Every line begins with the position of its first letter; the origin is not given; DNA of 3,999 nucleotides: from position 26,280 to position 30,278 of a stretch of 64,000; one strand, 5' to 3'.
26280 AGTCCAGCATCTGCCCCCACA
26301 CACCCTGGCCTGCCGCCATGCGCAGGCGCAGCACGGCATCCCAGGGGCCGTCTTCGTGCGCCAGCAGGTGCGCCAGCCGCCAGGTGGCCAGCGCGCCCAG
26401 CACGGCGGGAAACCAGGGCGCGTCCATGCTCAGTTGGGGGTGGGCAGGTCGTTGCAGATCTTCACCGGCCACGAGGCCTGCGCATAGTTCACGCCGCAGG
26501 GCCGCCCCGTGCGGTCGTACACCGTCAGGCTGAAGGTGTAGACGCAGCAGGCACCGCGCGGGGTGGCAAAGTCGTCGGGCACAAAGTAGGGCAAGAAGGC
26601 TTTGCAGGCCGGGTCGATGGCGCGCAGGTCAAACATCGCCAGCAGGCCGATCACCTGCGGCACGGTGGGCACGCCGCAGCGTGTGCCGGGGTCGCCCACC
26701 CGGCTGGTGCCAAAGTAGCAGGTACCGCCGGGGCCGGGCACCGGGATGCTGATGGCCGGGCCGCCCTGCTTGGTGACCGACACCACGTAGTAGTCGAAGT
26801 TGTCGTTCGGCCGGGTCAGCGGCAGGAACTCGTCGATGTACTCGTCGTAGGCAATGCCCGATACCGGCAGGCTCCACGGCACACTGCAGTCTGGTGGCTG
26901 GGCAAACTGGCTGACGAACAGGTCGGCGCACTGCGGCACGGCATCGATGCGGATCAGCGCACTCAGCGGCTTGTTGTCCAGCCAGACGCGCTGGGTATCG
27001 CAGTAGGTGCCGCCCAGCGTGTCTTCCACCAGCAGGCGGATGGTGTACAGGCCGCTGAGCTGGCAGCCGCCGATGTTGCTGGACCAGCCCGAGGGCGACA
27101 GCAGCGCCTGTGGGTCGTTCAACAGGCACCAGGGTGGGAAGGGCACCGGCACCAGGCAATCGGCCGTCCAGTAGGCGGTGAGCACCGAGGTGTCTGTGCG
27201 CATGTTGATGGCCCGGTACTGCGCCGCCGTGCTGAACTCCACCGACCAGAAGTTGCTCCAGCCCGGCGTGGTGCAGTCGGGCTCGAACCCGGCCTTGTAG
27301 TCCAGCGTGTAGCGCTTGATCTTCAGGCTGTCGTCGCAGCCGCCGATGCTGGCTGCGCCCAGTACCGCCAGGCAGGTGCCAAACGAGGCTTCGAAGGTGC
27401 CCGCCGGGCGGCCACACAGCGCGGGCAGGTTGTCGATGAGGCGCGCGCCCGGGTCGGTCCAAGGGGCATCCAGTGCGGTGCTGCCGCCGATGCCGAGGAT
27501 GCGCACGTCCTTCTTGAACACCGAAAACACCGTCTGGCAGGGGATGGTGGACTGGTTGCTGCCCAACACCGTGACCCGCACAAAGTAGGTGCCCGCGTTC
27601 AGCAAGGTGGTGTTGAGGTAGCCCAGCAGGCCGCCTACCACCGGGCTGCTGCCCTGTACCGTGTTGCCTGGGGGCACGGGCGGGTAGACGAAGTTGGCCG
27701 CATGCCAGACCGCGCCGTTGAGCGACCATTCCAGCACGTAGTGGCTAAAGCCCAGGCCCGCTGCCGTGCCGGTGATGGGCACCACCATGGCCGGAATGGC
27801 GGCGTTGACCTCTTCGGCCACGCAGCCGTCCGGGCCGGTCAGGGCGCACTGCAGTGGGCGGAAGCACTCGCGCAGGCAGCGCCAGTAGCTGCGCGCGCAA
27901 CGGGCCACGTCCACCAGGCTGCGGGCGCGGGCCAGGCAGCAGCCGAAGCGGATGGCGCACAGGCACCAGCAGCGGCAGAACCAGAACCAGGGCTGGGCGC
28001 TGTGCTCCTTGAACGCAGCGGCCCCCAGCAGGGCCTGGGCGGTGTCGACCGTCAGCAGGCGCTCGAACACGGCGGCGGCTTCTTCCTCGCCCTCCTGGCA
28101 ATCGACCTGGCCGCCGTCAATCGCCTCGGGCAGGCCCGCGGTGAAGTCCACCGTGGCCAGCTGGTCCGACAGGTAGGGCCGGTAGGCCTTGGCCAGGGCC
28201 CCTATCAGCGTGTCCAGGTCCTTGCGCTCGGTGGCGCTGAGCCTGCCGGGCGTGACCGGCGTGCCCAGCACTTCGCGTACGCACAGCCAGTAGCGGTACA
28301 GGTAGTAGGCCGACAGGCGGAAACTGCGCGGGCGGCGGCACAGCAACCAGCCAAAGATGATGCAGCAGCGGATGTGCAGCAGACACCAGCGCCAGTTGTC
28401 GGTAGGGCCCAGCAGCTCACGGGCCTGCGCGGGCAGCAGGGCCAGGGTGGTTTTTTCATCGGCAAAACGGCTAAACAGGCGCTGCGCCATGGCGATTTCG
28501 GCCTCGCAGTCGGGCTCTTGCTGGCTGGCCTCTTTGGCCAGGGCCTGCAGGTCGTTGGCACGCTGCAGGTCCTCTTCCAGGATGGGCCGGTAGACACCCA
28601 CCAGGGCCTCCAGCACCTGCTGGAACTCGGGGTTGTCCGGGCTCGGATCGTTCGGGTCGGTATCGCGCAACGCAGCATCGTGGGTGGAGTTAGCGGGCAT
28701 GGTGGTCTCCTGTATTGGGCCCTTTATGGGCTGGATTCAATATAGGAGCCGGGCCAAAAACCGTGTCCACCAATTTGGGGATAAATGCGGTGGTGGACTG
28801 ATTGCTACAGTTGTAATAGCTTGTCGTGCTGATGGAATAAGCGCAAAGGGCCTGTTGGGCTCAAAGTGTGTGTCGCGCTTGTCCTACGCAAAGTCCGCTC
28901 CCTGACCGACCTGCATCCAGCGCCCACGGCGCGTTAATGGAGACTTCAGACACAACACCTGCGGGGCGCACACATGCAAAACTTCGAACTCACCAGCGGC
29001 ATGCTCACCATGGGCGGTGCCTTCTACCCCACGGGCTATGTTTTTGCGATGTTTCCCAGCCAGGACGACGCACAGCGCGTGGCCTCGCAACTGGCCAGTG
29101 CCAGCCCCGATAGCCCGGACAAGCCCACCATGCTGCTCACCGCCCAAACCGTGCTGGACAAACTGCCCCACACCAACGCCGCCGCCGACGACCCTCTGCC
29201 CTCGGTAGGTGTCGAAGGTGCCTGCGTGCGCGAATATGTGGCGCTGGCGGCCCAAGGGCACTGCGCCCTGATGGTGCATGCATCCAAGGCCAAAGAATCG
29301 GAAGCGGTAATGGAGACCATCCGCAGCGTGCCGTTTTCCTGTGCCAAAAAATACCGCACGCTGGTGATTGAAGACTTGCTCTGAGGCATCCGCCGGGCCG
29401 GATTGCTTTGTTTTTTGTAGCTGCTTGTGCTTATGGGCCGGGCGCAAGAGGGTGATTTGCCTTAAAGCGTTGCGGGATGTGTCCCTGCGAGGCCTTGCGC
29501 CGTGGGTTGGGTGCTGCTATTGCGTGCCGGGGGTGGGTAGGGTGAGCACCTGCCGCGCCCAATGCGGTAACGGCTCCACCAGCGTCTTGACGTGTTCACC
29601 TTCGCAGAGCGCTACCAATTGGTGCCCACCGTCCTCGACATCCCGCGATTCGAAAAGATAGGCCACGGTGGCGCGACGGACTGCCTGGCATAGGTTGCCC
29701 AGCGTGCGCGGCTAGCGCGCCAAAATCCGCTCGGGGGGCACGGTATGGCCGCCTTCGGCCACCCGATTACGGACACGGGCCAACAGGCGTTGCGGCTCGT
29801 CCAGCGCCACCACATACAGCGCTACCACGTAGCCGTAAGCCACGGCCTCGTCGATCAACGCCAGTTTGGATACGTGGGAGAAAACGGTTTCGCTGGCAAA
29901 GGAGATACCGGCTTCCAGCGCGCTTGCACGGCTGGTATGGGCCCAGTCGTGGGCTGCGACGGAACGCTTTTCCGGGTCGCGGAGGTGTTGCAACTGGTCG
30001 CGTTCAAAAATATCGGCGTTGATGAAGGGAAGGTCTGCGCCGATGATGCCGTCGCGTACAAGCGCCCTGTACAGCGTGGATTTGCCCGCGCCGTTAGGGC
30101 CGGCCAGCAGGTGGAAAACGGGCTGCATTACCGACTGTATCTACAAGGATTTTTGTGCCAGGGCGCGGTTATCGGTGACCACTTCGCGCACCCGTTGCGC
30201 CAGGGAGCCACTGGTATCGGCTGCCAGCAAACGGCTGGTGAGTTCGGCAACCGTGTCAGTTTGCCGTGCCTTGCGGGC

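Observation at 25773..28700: Uncharacterised three-gene operon: 756-aa Cys/Trp-rich multidomain protein, DUF1360-like membrane protein and 111-aa 'MSCCG' protein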

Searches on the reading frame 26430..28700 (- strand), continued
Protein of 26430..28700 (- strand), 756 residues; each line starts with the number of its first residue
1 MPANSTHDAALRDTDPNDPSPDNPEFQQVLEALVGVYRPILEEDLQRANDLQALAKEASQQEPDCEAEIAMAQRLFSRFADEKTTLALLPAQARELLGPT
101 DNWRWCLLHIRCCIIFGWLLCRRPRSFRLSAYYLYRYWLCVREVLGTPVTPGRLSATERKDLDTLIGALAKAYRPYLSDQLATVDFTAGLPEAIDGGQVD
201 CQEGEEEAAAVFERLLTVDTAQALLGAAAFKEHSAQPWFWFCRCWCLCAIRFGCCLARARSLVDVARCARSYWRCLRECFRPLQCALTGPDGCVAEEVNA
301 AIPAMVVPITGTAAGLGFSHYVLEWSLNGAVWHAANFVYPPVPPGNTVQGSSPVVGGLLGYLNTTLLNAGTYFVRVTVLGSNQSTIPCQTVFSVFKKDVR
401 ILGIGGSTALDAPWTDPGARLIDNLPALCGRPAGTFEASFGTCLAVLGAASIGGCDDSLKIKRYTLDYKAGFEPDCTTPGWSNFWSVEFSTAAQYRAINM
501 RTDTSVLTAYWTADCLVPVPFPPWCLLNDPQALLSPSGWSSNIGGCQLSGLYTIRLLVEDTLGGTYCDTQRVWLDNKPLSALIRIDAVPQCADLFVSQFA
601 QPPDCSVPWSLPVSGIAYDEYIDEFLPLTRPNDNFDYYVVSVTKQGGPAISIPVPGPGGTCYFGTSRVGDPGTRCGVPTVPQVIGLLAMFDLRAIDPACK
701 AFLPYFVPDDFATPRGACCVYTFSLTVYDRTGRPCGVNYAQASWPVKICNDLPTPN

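Call 90: find_encoding_contigs(protein=P0067, flank=5000, max_places=2)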
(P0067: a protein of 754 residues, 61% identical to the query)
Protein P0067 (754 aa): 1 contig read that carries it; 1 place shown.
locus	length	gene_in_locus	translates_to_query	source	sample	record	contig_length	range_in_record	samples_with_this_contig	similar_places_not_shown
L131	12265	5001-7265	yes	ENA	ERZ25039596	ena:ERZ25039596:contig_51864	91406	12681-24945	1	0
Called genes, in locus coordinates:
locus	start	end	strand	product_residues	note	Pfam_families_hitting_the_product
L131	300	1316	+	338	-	PF02867:Ribonuc_red_lgC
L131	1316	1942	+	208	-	PF02867:Ribonuc_red_lgC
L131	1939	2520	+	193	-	PF02867:Ribonuc_red_lgC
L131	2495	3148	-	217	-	-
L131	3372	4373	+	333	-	PF01839:FG-GAP (faint), PF13517:FG-GAP_3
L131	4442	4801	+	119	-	PF01839:FG-GAP (faint), PF13517:FG-GAP_3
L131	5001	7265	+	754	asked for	-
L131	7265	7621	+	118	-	PF07098:DUF1360 (weak)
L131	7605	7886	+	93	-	-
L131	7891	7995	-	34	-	-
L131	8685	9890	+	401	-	-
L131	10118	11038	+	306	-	-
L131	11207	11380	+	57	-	PF13378:MR_MLE_C (weak)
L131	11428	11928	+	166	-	PF22468:ACT_9 (faint), PF01842:ACT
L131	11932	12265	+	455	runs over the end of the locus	PF00206:Lyase_1, PF10415:FumaraseC_C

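Call 91: find_encoding_contigs(protein=P0081, flank=5000, max_places=2)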
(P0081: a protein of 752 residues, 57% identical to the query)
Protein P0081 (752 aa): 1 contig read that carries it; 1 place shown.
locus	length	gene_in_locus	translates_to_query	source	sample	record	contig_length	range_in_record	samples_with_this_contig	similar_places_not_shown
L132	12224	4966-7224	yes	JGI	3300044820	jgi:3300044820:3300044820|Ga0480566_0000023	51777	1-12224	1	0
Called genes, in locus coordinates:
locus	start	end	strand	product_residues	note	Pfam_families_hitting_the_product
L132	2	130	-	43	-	?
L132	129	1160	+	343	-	PF00248:Aldo_ket_red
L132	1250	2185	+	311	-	PF00248:Aldo_ket_red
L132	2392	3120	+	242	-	-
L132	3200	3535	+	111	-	PF01022:HTH_5, PF12802:MarR_2, PF12840:HTH_20, PF13412:HTH_24 (faint), PF01047:MarR (weak), PF08279:HTH_11 (faint), PF21476:PF0610-like_N (weak)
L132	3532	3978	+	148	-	PF10604:Polyketide_cyc2 (weak), PF08327:AHSA1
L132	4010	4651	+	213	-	PF01569:PAP2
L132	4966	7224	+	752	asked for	-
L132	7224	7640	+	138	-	PF07098:DUF1360 (faint)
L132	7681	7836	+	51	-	-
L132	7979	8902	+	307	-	PF00248:Aldo_ket_red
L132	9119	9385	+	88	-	-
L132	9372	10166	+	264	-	-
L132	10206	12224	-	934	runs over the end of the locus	-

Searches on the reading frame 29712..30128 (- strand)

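Call 79: search_protein_families(library=pfam, proteins=[window:29712-30128:-], max_evalue=0.01)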
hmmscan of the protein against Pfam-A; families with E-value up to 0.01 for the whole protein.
window:29712-30128:- (138 aa): 7 families
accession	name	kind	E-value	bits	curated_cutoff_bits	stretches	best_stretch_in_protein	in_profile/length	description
PF06414.18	Zeta_toxin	-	5.1e-10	39.5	22.3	1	2-135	15-159/199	Zeta toxin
PF13671.12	AAA_33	-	2.1e-07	31.8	27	1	6-133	2-131/143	AAA domain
PF13304.12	AAA_21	-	0.00057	20.5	27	1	5-25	1-21/304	AAA domain, putative AbiEii toxin, Type IV TA system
PF13238.12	AAA_18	-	0.00061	20.7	29.4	1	7-123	2-112/128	AAA domain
PF13514.12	AAA_27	-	0.00083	19.4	22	1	3-23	26-46/206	AAA domain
PF00005.33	ABC_tran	-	0.00089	20.3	25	1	7-25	15-33/137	ABC transporter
PF13555.12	AAA_29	-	0.0046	17.1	27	1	6-22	25-41/61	P-loop containing region of AAA domain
